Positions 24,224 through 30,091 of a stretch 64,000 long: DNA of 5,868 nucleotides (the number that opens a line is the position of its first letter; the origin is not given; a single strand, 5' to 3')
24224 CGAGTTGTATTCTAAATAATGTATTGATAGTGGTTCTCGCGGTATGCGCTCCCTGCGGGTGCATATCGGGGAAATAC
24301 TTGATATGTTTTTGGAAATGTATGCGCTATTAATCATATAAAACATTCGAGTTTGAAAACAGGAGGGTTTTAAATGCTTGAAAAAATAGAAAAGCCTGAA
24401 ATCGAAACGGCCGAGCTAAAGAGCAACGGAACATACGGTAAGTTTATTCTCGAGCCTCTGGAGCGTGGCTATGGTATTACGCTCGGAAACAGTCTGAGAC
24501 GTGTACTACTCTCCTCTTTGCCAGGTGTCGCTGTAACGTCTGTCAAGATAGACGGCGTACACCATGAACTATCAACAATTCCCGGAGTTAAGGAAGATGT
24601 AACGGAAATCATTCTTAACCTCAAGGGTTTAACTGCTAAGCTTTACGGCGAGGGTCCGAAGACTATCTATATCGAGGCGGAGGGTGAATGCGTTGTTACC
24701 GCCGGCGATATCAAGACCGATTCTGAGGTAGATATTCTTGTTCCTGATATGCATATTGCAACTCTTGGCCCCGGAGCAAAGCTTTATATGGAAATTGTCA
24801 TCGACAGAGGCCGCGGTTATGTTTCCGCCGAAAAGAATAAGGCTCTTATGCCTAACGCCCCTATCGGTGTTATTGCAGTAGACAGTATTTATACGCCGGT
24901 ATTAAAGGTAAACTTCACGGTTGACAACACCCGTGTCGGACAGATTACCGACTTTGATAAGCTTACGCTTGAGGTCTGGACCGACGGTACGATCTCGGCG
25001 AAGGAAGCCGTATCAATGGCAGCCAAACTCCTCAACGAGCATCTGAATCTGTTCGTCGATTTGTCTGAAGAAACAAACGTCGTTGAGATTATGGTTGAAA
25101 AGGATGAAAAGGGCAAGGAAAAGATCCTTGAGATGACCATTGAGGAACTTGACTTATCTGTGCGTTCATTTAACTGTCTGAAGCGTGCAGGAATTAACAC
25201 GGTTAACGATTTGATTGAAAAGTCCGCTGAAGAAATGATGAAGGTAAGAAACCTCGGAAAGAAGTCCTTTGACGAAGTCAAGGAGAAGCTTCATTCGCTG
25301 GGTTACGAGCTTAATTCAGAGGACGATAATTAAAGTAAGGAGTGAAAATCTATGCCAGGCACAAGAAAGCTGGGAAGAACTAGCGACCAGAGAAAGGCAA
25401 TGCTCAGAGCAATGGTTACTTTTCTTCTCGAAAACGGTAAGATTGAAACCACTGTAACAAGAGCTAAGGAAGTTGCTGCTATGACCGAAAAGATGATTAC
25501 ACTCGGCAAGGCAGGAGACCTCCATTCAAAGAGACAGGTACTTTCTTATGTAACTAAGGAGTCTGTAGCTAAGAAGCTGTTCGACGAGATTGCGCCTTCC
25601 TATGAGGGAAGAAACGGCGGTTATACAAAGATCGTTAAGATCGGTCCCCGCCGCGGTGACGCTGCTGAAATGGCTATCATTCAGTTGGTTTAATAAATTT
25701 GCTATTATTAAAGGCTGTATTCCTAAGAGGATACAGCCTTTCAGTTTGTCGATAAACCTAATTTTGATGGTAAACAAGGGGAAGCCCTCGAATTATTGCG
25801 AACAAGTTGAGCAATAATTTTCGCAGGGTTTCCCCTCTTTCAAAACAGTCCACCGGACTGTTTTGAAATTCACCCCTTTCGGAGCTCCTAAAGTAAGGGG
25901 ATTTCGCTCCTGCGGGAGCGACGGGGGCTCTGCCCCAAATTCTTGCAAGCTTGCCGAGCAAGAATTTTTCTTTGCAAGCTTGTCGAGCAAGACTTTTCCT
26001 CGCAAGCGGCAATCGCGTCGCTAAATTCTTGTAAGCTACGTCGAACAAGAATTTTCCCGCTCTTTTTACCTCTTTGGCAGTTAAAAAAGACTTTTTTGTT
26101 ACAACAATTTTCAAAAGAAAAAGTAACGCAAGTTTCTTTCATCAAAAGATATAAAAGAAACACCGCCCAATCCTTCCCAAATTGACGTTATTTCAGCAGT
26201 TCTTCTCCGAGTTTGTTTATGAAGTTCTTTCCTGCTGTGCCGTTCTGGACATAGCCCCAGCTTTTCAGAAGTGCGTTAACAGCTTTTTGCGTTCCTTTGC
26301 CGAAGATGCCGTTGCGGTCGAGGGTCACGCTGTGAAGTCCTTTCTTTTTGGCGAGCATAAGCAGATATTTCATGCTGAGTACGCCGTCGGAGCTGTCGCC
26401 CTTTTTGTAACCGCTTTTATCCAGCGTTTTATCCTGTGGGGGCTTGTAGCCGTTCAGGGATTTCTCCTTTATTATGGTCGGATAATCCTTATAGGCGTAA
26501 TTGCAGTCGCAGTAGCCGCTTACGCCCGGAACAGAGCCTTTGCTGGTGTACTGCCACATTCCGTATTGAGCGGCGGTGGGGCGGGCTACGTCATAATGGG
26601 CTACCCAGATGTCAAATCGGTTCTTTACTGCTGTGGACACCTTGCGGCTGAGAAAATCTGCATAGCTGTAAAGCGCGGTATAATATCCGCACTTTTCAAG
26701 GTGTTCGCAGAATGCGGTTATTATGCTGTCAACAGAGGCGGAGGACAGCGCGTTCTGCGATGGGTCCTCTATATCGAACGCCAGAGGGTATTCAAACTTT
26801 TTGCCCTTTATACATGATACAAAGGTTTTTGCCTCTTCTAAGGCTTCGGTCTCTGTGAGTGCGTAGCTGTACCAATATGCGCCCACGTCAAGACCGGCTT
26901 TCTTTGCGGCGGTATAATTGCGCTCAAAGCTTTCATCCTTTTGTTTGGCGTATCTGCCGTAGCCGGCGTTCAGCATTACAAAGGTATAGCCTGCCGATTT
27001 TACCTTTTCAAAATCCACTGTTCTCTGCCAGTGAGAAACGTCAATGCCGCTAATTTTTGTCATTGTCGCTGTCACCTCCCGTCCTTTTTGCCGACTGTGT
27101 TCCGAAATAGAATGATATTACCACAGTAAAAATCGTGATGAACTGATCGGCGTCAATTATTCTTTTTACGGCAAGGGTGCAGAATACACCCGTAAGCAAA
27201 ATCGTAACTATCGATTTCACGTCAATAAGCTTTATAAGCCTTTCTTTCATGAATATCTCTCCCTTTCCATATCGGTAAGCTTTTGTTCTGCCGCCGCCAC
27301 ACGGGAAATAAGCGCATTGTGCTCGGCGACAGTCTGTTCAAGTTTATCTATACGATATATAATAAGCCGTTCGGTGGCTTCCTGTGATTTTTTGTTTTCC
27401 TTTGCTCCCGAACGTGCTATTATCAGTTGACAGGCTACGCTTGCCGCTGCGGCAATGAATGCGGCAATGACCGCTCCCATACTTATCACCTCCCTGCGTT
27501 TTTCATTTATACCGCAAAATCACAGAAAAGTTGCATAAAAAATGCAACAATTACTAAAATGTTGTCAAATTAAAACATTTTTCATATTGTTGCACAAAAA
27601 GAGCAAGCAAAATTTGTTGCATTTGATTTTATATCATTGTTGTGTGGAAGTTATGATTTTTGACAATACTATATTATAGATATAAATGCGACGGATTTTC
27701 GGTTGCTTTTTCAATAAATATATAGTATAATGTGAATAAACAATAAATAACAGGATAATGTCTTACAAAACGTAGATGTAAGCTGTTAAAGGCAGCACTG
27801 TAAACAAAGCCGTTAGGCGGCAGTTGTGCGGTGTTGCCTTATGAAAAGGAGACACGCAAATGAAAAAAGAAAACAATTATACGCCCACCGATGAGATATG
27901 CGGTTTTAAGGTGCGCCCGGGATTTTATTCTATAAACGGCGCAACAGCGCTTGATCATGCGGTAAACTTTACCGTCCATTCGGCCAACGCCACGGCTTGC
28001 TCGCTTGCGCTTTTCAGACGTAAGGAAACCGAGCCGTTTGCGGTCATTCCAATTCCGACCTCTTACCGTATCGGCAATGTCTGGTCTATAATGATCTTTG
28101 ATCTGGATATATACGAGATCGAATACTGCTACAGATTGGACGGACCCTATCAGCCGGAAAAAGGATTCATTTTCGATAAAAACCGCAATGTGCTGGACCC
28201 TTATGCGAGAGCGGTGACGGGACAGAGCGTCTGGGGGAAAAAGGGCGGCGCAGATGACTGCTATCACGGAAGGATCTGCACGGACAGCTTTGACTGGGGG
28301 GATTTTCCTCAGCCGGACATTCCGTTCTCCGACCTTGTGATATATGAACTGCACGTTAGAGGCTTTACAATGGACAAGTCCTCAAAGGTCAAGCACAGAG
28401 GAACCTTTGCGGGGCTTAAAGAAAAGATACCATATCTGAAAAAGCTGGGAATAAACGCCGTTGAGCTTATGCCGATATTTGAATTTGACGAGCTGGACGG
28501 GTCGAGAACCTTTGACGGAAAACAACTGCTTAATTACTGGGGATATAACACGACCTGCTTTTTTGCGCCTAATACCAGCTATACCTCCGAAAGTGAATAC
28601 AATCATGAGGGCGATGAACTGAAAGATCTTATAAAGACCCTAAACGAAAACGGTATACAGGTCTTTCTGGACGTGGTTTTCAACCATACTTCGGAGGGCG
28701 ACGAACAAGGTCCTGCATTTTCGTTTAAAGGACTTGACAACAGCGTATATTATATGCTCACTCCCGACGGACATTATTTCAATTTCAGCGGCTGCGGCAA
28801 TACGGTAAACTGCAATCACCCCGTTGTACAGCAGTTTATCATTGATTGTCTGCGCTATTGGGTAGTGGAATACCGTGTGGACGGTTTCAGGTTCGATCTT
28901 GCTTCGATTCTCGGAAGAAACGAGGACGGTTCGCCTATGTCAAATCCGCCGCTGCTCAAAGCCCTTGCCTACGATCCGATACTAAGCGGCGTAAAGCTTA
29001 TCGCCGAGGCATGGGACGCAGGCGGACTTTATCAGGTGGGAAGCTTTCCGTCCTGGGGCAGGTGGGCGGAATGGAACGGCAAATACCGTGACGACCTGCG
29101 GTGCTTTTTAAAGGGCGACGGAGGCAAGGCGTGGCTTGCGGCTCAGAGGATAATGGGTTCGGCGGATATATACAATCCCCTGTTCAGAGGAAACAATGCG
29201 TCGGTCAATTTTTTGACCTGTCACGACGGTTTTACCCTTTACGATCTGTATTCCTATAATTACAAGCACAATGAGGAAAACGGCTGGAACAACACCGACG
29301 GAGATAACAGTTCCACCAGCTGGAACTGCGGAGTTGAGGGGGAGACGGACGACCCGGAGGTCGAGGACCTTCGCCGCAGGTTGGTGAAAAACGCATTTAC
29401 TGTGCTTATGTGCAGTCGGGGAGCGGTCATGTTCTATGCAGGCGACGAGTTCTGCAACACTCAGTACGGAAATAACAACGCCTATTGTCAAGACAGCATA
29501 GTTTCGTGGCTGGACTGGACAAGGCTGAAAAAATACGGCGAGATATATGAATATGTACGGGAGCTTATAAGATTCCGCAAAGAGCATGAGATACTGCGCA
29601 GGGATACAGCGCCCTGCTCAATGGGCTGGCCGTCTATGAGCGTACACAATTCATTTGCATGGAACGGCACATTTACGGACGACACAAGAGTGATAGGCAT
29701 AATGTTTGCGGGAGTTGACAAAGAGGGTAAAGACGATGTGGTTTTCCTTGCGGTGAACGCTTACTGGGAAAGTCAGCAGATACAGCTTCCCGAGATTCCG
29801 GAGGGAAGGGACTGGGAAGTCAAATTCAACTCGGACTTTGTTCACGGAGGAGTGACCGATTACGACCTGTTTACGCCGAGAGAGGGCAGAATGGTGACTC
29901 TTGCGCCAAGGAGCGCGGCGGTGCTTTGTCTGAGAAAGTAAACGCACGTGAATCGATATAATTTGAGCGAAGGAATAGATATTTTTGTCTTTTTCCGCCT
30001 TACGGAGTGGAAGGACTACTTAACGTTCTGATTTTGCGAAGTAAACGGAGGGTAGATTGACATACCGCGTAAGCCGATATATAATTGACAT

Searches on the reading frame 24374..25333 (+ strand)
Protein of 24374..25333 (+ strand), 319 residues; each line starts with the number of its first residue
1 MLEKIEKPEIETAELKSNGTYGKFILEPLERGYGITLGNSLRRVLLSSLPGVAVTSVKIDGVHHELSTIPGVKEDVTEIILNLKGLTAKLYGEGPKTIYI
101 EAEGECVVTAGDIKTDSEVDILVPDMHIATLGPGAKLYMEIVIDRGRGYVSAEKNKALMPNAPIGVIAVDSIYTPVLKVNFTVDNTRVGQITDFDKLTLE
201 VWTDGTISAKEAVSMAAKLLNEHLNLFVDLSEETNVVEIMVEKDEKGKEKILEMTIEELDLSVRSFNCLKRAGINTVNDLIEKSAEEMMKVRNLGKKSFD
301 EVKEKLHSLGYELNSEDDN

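Call 47: search_protein_families(library=ncbifam, proteins=[window:24374-25333:+], max_evalue=1e-10)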
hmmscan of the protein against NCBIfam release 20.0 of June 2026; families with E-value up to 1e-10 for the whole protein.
window:24374-25333:+ (319 aa): 8 families
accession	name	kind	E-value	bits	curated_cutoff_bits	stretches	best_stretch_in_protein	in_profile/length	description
NF003515.0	PRK05182.2-1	equivalog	3.1e-153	509.6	406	1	4-317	3-314/314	DNA-directed RNA polymerase subunit alpha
NF003519.0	PRK05182.2-5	equivalog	2.6e-123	411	277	1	4-317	3-318/320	DNA-directed RNA polymerase subunit alpha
NF003518.0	PRK05182.2-4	equivalog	2.3e-121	404.7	523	1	5-315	4-310/312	DNA-directed RNA polymerase subunit alpha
NF003513.0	PRK05182.1-2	equivalog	2.1e-118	395.1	302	1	5-314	9-316/338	DNA-directed RNA polymerase subunit alpha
TIGR02027.1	rpoA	equivalog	5.6e-117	390.2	227.8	1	21-315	1-297/298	DNA-directed RNA polymerase subunit alpha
NF003514.0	PRK05182.1-4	equivalog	4.4e-107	357.6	434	1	18-315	15-310/338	DNA-directed RNA polymerase subunit alpha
NF003516.0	PRK05182.2-2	equivalog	2.5e-103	345.6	353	1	10-316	9-310/315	DNA-directed RNA polymerase subunit alpha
NF003517.0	PRK05182.2-3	equivalog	5.6e-89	298.5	356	1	16-316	20-321/344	DNA-directed RNA polymerase subunit alpha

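Call 48: find_homologous_proteins(query=window:24374-25330:+, max_evalue=1e-50)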
Query window:24374-25330:+ (319 aa): 8000 proteins with E <= 1e-50 among 8000 candidates; the best 120 are listed.
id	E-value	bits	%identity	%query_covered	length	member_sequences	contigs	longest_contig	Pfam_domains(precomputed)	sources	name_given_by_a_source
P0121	3.0e-218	741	-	-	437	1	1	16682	PF01000.32,PF03118.22,PF01193.30,PF26169.1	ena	-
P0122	1.7e-199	679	99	100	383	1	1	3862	PF01000.32,PF03118.22,PF01193.30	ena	-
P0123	1.4e-193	660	95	100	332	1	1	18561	PF01000.32,PF03118.22,PF01193.30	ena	-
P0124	5.7e-191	651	95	100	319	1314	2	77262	PF01000.32,PF03118.22,PF01193.30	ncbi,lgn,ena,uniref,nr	ncbi:DNA-directed RNA polymerase subunit alpha [Ruminococcus sp.]|uniref:DNA-directed RNA polymerase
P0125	1.6e-189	646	94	100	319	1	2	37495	PF01000.32,PF03118.22,PF01193.30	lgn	-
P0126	2.8e-189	646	95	100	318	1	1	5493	PF01000.32,PF03118.22,PF01193.30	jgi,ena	-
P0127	1.3e-188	643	97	100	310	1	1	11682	PF01000.32,PF03118.22,PF01193.30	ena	-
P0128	7.5e-187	638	94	100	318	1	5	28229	PF01000.32,PF03118.22,PF01193.30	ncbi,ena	-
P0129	4.8e-186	635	93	100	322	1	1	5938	PF01000.32,PF03118.22,PF01193.30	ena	-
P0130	1.6e-185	633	93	100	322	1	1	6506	PF01000.32,PF03118.22,PF01193.30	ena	-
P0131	2.5e-185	633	94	100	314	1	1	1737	PF01000.32,PF03118.22,PF01193.30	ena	-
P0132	5.6e-185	632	92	100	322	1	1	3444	PF01000.32,PF03118.22,PF01193.30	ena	-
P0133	6.7e-185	631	92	100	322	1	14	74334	PF01000.32,PF03118.22,PF01193.30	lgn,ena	-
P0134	1.3e-184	630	92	100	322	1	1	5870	PF01000.32,PF03118.22,PF01193.30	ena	-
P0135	2.3e-184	630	92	100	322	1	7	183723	PF01000.32,PF03118.22,PF01193.30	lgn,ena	-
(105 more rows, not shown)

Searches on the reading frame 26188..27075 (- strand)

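Call 57: search_protein_families(library=pfam, proteins=[window:26188-27075:-], max_evalue=0.0001)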
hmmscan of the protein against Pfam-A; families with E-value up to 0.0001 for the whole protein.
window:26188-27075:- (295 aa): 1 family
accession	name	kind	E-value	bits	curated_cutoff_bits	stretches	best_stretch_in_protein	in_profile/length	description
PF01183.26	Glyco_hydro_25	-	1.1e-34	120.8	27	1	11-185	1-180/180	Glycosyl hydrolases family 25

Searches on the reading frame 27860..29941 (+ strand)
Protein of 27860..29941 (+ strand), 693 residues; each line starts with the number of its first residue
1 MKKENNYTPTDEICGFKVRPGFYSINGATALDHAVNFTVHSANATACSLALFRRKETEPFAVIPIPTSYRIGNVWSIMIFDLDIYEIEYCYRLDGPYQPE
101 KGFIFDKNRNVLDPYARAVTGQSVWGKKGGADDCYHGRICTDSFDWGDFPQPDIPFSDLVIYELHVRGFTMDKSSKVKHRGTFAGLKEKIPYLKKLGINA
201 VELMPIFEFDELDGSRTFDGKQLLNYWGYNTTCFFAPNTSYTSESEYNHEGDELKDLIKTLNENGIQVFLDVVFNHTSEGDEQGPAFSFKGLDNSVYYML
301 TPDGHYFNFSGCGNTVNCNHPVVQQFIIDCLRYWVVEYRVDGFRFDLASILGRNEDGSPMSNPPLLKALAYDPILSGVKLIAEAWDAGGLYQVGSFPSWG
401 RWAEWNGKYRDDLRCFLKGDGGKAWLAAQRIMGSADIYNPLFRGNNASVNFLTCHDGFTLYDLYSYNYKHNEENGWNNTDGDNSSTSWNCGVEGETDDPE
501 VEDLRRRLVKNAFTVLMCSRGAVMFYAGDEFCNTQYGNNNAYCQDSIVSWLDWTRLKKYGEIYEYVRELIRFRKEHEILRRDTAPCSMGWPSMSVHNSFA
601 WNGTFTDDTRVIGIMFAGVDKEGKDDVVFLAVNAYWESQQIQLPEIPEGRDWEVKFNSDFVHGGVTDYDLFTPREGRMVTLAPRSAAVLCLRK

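Call 4: search_protein_families(library=pfam, proteins=[window:27860-29941:+], max_evalue=0.001)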
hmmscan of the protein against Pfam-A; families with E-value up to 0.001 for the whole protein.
window:27860-29941:+ (693 aa): 2 families
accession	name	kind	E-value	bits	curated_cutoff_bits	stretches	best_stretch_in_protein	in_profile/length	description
PF00128.31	Alpha-amylase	-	8.7e-21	75.1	22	1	175-279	10-94/446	Alpha amylase, catalytic domain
PF02922.24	CBM_48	-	2.3e-09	37.9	22.4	1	27-116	3-83/83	Carbohydrate-binding module 48 (Isoamylase N-terminal domain)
